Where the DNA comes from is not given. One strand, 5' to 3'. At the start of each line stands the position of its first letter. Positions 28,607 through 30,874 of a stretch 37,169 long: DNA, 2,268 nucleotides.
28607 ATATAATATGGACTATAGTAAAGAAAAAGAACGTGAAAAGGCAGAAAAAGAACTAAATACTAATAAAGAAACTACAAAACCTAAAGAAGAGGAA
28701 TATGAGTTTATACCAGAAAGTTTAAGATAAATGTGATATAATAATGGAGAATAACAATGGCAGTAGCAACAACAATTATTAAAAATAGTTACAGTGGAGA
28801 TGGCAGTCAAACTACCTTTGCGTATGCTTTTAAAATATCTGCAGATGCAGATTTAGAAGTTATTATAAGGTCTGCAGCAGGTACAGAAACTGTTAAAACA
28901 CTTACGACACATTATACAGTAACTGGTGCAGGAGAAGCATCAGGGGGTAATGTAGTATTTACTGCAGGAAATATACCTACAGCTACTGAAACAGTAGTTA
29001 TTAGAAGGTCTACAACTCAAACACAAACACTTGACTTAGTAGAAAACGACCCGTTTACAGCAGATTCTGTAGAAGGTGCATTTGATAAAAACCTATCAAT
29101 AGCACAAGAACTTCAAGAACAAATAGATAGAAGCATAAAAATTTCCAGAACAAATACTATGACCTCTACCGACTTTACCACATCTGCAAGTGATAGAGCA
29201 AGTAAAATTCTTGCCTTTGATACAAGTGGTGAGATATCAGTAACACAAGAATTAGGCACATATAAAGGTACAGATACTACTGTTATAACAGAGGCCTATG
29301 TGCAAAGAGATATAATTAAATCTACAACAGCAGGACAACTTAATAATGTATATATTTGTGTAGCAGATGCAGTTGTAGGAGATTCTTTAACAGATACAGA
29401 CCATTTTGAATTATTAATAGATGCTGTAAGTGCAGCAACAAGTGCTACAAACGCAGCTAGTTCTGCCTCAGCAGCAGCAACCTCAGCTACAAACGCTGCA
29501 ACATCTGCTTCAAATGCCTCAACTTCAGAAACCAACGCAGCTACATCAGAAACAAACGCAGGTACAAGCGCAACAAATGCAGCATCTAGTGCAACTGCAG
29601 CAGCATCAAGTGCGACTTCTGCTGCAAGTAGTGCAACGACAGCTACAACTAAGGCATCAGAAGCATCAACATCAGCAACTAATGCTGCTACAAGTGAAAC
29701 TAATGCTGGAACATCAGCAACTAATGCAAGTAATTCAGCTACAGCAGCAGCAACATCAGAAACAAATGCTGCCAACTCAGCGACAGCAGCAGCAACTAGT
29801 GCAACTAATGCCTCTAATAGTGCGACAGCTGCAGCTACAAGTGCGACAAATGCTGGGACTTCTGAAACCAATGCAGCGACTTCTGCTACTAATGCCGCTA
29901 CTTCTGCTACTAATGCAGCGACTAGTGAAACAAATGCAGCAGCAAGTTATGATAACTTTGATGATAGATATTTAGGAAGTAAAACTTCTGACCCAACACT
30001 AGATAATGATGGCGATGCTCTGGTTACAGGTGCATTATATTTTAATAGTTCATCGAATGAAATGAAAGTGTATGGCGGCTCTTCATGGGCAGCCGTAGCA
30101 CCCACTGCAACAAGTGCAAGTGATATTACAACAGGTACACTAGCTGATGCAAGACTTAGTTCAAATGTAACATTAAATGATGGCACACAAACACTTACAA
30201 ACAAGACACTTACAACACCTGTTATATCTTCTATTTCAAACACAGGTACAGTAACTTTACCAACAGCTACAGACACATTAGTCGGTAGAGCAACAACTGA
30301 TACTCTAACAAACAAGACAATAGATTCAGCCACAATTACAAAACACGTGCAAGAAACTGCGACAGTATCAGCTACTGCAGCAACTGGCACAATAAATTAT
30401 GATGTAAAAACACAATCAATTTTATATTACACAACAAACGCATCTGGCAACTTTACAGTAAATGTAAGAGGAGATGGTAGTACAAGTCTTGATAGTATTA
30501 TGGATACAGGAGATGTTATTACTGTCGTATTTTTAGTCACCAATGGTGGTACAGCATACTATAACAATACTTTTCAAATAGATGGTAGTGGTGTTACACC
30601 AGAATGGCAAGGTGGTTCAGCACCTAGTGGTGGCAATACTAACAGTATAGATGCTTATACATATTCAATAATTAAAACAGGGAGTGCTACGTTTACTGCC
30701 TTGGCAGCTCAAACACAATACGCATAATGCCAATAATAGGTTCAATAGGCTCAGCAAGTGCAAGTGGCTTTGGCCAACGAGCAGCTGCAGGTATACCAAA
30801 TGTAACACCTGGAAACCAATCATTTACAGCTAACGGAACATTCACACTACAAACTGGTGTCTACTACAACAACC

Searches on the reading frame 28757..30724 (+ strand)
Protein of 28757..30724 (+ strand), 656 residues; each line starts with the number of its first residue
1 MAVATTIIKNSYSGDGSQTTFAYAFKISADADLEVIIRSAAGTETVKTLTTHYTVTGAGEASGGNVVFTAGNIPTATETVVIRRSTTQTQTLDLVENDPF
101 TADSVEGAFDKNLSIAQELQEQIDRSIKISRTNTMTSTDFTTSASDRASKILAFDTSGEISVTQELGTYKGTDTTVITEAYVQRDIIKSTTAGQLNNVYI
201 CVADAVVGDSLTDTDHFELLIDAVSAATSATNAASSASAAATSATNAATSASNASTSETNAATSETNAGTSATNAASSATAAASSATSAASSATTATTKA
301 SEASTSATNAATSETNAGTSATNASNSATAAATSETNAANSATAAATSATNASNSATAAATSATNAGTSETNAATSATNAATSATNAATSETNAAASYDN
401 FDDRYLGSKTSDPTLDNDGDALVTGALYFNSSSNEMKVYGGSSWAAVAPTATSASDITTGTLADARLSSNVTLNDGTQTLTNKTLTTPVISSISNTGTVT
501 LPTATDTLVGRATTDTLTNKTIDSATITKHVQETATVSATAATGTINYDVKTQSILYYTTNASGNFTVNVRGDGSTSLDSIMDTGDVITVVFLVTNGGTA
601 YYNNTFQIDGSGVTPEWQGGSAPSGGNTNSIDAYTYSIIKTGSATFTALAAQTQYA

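Call 9: search_protein_families(library=phrogs, proteins=[window:28757-30724:+], max_evalue=0.001)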
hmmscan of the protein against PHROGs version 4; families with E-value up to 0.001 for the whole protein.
window:28757-30724:+ (656 aa): 27 families (the best 25 are shown)
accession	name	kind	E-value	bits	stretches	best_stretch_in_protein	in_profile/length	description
phrog_38058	-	tail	9.2e-55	187.1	1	223-469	291-537/708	tail fiber protein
phrog_13893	-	tail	1.3e-34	120.6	1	1-160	1-171/648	tail protein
phrog_5906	-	unknown function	3.4e-31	109.7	1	528-655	66-195/197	-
phrog_1640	-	tail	7.7e-30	105.6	1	1-124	1-122/765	tail protein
phrog_35823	-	unknown function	1.3e-26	94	2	341-551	189-400/1152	-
phrog_3279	-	tail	2.2e-19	71.3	1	252-476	132-367/396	tail fiber protein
phrog_6518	-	tail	2.4e-17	63.3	1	6-120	3-112/793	tail fiber protein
phrog_29482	-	unknown function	3.6e-15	56.8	1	286-469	110-278/477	-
phrog_17220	-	unknown function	2.7e-14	53.4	1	1-119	1-117/868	-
phrog_32960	-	unknown function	8.5e-14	51.8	1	1-117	1-115/762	-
phrog_38237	-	unknown function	1e-13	51.5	1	1-120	1-118/697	-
phrog_8649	-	unknown function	3.5e-13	50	1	1-117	1-116/743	-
phrog_36601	-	tail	3.6e-12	46.3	1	1-120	15-132/1084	tail fiber protein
phrog_24369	-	tail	1.1e-10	40.8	1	278-400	81-203/1396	tail fiber protein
phrog_24159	-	tail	2e-10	40.6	2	273-403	131-261/972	tail fiber protein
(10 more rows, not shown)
